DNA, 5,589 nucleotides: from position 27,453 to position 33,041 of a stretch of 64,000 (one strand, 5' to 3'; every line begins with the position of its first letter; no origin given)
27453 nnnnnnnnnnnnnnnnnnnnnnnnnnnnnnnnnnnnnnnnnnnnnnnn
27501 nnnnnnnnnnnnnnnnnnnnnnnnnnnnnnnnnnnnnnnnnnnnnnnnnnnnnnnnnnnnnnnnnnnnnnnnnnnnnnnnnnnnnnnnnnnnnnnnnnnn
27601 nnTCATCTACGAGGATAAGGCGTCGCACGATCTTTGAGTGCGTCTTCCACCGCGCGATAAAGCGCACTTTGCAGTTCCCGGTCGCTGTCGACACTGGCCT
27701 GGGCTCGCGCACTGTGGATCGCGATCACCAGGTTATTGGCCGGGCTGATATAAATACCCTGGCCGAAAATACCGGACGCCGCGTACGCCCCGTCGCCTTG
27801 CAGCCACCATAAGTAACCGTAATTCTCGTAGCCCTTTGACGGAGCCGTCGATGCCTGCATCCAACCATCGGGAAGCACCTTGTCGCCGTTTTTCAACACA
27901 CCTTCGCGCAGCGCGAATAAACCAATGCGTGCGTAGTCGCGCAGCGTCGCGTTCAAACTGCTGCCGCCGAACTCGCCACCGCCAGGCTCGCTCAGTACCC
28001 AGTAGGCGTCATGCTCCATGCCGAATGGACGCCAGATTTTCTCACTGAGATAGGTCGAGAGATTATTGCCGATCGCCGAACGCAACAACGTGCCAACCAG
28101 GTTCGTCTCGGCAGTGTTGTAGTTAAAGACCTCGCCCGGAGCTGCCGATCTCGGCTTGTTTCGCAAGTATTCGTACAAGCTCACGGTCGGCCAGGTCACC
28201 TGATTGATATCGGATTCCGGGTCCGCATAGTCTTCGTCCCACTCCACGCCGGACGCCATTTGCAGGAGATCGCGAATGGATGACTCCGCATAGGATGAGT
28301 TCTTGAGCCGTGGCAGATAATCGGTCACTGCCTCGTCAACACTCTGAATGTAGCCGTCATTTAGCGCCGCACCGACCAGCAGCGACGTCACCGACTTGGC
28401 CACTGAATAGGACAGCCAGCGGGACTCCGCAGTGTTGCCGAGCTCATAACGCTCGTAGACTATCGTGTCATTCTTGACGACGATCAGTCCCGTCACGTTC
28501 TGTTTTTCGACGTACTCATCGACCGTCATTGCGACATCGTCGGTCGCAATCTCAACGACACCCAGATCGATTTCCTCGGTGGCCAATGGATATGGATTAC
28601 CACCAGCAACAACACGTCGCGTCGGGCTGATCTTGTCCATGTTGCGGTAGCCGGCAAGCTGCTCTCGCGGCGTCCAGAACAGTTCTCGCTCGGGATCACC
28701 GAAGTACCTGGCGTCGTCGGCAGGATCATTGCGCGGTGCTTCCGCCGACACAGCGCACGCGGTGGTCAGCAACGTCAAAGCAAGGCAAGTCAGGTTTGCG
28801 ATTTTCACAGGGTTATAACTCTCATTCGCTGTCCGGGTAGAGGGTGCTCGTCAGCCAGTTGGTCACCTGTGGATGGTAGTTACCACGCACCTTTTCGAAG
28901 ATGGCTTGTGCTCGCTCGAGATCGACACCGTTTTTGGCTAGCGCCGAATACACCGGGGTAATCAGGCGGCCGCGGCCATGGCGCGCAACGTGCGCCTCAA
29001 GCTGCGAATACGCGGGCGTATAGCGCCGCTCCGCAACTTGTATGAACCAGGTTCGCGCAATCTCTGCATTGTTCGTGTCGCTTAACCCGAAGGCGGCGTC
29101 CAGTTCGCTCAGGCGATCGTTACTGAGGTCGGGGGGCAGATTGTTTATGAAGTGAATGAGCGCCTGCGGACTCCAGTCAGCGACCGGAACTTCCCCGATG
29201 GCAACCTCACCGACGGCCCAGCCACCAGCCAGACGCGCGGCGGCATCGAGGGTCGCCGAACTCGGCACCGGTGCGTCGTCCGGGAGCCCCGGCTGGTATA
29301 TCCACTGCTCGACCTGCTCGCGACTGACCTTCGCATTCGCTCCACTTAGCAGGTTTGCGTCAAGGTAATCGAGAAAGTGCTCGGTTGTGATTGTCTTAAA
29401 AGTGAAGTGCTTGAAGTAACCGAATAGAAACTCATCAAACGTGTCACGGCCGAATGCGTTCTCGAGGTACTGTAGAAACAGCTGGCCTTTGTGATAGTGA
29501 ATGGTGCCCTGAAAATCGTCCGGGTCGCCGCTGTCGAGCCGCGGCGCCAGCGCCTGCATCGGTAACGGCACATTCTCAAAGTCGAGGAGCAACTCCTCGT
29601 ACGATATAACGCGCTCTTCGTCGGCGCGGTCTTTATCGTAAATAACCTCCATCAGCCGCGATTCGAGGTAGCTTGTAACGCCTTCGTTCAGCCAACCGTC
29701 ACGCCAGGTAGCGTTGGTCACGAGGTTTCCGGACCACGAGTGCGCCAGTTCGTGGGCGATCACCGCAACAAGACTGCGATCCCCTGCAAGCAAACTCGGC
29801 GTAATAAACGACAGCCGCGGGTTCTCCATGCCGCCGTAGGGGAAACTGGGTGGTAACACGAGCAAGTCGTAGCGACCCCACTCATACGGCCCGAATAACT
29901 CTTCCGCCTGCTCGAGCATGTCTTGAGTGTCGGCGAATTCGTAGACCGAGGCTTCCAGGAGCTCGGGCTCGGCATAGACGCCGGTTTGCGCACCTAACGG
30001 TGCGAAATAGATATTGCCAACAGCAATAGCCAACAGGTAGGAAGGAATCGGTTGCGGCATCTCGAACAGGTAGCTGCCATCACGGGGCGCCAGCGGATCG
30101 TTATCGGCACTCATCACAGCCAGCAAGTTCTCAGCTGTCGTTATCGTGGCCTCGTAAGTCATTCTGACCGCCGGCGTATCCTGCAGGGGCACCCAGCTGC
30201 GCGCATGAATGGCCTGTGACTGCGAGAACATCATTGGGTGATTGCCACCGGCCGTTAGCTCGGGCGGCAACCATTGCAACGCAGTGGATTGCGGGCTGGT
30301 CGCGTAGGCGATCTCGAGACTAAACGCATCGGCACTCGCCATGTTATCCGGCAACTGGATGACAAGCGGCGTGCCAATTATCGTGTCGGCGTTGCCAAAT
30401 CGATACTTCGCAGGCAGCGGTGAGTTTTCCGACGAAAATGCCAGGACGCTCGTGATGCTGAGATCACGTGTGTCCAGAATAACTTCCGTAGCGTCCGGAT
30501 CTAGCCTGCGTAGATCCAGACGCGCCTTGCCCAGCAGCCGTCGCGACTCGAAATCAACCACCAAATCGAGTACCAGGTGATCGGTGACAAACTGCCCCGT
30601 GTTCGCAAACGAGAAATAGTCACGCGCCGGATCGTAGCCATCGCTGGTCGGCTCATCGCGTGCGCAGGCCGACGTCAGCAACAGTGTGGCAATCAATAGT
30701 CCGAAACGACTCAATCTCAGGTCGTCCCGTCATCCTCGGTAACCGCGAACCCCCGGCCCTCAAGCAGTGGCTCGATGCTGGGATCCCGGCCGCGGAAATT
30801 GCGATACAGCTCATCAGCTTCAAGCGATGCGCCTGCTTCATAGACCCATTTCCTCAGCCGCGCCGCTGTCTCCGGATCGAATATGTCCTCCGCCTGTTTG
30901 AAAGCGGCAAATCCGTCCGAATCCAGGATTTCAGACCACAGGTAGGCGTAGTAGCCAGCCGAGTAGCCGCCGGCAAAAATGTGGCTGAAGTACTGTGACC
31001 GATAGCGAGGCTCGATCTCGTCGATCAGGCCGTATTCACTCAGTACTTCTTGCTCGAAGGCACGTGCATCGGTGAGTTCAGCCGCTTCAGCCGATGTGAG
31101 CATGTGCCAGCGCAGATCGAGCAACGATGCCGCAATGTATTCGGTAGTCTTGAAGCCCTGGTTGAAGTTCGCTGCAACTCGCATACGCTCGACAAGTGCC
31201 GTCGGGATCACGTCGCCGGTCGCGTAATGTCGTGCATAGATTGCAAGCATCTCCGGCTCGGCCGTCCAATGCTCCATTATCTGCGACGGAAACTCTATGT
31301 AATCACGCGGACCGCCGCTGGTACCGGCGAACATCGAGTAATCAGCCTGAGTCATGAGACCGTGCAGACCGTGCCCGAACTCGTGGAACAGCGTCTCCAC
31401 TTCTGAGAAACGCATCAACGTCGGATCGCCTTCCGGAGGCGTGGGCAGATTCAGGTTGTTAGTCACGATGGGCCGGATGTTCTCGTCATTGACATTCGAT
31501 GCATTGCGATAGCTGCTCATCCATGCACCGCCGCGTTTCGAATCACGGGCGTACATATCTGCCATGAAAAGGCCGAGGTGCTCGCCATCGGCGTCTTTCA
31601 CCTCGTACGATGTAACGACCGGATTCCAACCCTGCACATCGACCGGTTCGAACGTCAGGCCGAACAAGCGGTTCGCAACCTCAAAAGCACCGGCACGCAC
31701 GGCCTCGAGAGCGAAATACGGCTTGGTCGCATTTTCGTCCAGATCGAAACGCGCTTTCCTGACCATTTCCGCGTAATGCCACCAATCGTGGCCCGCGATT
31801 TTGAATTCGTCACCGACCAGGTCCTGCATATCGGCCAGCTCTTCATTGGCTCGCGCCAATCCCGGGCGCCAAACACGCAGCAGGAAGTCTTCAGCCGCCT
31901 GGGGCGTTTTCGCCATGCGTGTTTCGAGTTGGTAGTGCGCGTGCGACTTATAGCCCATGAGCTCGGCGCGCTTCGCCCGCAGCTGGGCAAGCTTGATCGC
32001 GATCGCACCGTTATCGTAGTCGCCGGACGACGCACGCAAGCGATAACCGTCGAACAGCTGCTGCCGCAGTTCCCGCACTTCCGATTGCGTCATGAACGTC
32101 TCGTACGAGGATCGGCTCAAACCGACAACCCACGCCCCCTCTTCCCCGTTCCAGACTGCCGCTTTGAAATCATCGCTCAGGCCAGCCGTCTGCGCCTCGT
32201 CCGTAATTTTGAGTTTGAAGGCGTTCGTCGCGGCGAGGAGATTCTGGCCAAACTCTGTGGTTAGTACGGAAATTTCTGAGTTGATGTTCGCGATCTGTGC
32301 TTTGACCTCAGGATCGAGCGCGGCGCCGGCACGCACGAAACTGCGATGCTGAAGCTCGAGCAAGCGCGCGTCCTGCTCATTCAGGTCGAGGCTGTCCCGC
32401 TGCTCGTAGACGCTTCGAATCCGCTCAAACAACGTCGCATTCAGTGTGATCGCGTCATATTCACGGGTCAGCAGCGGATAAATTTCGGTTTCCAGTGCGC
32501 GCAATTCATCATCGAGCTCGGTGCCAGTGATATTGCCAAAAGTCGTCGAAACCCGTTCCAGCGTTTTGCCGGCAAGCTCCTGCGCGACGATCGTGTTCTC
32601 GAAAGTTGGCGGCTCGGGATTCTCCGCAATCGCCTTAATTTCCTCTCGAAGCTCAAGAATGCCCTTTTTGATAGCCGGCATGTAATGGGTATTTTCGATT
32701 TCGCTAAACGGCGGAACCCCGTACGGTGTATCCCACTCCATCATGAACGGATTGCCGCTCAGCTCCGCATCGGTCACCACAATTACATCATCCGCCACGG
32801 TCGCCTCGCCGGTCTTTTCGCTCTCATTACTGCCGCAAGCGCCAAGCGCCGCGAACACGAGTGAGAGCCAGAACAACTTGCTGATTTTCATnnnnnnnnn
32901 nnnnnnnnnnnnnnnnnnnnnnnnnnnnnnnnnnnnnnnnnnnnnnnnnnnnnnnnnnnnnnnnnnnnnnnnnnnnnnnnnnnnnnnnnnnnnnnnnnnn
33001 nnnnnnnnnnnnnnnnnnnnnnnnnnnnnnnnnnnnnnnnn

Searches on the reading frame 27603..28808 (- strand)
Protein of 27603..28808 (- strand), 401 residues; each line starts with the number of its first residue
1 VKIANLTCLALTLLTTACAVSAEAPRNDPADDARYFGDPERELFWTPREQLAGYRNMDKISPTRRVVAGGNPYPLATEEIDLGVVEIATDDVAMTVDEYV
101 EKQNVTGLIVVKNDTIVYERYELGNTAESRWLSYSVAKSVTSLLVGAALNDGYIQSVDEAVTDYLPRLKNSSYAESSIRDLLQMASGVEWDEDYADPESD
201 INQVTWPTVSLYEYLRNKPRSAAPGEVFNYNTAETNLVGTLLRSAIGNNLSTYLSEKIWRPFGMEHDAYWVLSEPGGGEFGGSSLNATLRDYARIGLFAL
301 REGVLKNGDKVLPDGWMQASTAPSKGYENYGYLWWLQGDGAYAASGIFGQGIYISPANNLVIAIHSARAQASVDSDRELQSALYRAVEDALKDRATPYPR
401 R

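Call 33: search_protein_families(library=pfam, proteins=[window:27603-28808:-], max_evalue=0.00001)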
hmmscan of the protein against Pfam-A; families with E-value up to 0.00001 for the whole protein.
window:27603-28808:- (401 aa): 1 family
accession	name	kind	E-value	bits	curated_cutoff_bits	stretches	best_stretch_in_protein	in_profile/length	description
PF00144.29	Beta-lactamase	-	2.2e-39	136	27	1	95-378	4-322/329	Beta-lactamase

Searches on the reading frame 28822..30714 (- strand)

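Call 33: search_protein_families(library=pfam, proteins=[window:28822-30714:-], max_evalue=0.00001)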
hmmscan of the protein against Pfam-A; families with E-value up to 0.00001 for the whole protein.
window:28822-30714:- (630 aa): 3 families
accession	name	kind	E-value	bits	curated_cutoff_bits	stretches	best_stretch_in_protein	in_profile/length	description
PF01433.26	Peptidase_M1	-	2.1e-42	145.6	27.7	1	258-453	1-205/218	Peptidase family M1 domain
PF09127.17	Leuk-A4-hydro_C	-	1.2e-18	67.6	27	1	514-622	1-109/112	Leukotriene A4 hydrolase, C-terminal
PF17900.6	Peptidase_M1_N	-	4.9e-17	63.1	25.8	1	45-227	3-186/186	Peptidase M1 N-terminal domain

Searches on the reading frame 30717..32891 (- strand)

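Call 33: search_protein_families(library=pfam, proteins=[window:30717-32891:-], max_evalue=0.00001)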
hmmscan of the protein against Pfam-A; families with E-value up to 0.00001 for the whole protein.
window:30717-32891:- (724 aa): 1 family
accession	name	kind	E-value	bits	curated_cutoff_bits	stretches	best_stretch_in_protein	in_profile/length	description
PF01432.26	Peptidase_M3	-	4.7e-107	359.6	27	1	266-713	1-455/457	Peptidase family M3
